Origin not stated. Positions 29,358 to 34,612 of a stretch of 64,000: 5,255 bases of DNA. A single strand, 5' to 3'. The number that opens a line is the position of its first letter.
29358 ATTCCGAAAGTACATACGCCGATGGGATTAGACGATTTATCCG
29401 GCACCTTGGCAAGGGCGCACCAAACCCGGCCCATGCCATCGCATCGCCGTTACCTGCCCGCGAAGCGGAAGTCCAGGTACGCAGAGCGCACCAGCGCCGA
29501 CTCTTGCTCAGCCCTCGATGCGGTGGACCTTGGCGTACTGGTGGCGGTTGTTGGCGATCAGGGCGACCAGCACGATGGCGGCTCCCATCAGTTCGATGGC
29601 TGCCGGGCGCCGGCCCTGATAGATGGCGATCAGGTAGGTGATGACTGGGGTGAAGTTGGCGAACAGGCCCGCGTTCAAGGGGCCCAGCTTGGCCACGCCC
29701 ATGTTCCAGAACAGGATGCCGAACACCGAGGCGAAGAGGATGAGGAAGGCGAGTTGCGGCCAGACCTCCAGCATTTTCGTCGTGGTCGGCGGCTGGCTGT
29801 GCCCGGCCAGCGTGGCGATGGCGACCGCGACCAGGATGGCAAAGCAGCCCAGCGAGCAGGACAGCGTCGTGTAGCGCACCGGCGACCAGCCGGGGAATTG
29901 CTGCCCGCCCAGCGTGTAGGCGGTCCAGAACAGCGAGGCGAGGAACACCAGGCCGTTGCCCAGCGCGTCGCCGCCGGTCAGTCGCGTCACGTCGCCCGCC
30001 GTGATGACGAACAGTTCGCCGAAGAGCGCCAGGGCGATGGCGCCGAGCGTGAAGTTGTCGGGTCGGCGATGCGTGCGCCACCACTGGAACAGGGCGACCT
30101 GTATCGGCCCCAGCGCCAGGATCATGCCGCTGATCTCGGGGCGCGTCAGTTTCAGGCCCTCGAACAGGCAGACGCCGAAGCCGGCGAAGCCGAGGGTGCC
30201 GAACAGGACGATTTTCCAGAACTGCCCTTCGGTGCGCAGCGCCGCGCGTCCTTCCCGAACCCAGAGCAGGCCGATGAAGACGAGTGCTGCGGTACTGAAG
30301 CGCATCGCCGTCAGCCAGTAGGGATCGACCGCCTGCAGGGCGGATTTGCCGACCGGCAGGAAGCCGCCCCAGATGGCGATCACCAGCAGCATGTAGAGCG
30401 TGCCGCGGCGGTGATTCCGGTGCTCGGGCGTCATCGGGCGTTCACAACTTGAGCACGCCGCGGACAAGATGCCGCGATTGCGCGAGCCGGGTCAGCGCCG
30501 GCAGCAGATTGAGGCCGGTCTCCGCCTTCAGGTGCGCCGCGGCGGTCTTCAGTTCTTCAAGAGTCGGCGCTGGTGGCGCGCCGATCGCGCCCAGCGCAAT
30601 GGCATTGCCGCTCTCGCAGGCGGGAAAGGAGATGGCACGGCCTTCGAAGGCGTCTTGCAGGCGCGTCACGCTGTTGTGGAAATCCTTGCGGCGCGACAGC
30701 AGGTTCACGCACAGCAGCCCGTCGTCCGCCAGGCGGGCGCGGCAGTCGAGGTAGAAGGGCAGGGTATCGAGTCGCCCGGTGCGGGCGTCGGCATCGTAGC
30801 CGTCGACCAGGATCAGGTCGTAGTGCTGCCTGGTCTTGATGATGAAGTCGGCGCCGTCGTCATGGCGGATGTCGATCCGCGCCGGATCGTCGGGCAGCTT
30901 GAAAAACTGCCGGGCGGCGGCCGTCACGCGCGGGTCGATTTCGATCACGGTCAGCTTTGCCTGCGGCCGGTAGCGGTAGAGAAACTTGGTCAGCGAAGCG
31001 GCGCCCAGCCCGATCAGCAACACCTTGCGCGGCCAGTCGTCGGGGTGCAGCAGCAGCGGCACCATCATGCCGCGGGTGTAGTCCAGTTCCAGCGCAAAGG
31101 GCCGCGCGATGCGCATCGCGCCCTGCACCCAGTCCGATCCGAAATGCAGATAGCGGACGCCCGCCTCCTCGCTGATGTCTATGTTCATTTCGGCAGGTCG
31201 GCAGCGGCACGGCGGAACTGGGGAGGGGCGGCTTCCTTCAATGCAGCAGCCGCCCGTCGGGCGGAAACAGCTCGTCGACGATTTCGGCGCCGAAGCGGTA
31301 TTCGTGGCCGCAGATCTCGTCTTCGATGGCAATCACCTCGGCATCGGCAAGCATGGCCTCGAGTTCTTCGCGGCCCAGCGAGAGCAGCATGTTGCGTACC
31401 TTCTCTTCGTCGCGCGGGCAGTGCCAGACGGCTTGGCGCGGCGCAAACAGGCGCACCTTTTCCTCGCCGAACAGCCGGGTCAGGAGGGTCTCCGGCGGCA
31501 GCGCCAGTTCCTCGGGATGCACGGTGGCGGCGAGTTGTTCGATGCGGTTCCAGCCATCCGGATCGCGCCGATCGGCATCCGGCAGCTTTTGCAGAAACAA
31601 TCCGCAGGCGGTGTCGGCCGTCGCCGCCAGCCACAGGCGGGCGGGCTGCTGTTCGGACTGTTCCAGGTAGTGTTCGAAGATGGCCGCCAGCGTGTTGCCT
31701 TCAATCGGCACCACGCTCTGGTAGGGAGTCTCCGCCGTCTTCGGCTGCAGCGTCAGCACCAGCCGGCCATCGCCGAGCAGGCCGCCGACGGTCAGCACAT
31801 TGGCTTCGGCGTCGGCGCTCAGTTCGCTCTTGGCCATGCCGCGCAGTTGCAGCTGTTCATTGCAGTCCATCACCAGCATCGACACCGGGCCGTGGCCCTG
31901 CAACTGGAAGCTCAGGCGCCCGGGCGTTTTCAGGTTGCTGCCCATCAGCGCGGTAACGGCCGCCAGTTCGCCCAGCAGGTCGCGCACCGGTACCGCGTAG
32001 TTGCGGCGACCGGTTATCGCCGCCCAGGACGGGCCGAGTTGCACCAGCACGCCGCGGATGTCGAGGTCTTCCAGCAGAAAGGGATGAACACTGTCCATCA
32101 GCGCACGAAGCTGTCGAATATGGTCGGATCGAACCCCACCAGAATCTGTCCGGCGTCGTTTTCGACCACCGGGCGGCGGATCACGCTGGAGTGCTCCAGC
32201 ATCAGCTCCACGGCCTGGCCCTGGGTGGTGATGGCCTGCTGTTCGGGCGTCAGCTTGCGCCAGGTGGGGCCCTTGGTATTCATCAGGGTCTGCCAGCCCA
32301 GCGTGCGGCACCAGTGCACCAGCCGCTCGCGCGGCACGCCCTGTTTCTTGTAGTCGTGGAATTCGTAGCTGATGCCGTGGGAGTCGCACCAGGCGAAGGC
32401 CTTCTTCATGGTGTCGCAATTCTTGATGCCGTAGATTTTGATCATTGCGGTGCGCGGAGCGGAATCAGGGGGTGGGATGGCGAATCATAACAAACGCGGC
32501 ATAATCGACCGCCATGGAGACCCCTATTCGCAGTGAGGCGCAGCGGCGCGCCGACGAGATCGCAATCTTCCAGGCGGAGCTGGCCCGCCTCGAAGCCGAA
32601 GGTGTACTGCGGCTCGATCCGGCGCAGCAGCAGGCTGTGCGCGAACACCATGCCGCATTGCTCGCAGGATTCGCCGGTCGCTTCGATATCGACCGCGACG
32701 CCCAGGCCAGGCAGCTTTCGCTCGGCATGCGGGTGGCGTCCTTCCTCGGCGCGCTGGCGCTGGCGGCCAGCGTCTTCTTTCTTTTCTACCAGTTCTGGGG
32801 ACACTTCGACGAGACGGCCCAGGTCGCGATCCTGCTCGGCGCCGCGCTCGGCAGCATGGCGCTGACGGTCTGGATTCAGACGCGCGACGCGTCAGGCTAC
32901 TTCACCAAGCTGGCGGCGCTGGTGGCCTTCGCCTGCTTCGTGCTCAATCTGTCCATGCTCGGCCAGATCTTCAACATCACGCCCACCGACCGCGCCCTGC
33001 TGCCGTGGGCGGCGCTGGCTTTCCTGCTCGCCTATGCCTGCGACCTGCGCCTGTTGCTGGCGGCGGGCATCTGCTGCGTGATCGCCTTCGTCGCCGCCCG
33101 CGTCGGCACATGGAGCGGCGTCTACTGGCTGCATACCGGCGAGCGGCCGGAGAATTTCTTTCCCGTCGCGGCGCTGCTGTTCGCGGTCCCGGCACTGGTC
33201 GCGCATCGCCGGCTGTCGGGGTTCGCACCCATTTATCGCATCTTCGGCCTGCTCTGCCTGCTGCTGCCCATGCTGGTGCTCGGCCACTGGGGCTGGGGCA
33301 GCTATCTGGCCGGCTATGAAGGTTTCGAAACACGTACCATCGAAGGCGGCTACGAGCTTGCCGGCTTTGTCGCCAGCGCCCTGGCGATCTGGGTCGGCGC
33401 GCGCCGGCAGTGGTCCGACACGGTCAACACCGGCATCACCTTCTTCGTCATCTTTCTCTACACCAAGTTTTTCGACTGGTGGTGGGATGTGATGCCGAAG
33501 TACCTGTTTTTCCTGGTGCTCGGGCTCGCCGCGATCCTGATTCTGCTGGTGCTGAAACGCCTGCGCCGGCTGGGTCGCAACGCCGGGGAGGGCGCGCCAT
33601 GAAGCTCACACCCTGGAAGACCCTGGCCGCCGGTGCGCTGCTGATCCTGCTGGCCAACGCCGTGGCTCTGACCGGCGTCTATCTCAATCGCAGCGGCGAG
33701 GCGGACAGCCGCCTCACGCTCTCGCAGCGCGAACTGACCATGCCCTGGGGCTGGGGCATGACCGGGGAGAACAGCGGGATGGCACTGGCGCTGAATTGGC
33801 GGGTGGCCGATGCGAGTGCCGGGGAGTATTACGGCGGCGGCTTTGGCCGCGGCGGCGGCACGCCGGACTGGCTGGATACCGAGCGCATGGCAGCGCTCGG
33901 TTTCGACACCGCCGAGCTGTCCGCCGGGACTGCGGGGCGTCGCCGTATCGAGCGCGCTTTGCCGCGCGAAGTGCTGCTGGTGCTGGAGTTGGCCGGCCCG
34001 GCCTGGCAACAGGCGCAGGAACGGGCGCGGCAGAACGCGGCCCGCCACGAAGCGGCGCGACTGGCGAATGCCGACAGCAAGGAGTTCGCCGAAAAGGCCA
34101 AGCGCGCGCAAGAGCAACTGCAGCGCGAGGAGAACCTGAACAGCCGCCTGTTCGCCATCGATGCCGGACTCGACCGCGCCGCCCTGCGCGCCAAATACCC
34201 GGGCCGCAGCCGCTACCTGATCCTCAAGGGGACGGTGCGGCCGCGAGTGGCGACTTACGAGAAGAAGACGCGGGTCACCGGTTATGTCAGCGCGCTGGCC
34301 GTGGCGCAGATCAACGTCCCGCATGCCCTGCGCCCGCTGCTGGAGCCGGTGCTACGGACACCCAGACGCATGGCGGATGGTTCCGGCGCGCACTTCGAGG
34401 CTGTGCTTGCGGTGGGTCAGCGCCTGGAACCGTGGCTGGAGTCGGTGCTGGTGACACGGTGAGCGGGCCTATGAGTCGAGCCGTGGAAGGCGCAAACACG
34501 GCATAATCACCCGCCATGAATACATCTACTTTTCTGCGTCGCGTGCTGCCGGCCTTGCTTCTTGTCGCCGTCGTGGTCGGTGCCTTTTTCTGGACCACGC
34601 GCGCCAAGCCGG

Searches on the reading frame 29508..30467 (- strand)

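Call 13: search_protein_families(library=ncbifam, proteins=[window:29508-30467:-], max_evalue=0.00001)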
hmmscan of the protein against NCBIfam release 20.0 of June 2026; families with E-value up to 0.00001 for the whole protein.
window:29508-30467:- (319 aa): 3 families
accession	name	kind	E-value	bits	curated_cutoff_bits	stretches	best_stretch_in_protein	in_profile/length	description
TIGR00950.1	2A78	equivalog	2.5e-14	53.3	230.2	1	44-304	12-264/264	carboxylate/amino acid/amine transporter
NF050091.1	ArAmAcExpYddG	equivalog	6e-14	52.2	300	1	23-302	7-279/285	aromatic amino acid exporter YddG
NF008432.0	PRK11272.1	equivalog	3.6e-07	29.7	270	1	26-305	15-284/294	drug/metabolite exporter YedA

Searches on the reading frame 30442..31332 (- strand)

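Call 13: search_protein_families(library=ncbifam, proteins=[window:30442-31332:-], max_evalue=0.00001)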
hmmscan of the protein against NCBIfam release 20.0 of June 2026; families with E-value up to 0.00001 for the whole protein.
window:30442-31332:- (296 aa): 5 families
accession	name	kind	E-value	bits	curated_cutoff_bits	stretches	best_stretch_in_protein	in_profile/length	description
NF003380.0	PRK04457.1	equivalog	3.3e-67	226.3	304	1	47-288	18-257/265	polyamine aminopropyltransferase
NF002010.0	PRK00811.1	equivalog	3.2e-19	69.2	260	1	90-229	70-214/287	polyamine aminopropyltransferase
NF037959.1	MFS_SpdSyn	subfamily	4.8e-15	55.3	40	1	69-219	244-393/480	fused MFS/spermidine synthase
TIGR00417.1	speE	equivalog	6.7e-14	51.8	249.55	1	91-235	65-213/271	spermidine synthase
NF002956.0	PRK03612.1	equivalog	4.8e-10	38.5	472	1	85-210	285-416/522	polyamine aminopropyltransferase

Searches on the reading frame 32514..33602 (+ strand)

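Call 13: search_protein_families(library=ncbifam, proteins=[window:32514-33602:+], max_evalue=0.00001)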
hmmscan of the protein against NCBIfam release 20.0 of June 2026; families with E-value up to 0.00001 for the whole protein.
window:32514-33602:+ (362 aa): 0 families

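Call 39: search_protein_families(library=pfam, proteins=[window:32514-33602:+], max_evalue=0.00001)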
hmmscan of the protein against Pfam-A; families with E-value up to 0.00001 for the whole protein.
window:32514-33602:+ (362 aa): 1 family
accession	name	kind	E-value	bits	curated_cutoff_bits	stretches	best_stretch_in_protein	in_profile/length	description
PF09925.14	DUF2157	-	1.4e-13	51.3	32.4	1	63-181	27-145/146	Predicted membrane protein (DUF2157)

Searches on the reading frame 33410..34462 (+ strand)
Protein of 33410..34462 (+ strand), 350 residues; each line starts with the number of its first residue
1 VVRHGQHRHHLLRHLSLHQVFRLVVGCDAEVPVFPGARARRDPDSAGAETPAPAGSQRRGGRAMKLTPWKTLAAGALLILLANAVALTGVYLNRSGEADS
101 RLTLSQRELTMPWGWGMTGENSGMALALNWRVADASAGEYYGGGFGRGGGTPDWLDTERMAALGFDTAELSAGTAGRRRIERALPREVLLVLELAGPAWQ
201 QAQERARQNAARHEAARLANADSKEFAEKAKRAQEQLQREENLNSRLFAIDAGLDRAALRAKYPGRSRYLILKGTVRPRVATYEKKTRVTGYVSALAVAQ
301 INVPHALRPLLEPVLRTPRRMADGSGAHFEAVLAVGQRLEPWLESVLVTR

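Call 13: search_protein_families(library=ncbifam, proteins=[window:33410-34462:+], max_evalue=0.00001)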
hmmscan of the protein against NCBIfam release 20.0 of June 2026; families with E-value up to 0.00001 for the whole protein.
window:33410-34462:+ (350 aa): 0 families

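Call 39: search_protein_families(library=pfam, proteins=[window:33410-34462:+], max_evalue=0.00001)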
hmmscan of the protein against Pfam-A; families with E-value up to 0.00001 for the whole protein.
window:33410-34462:+ (350 aa): 1 family
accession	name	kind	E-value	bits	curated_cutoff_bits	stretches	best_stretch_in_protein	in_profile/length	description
PF16106.10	DUF4824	-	4e-70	236.6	25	1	82-343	1-252/252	Domain of unknown function (DUF4824)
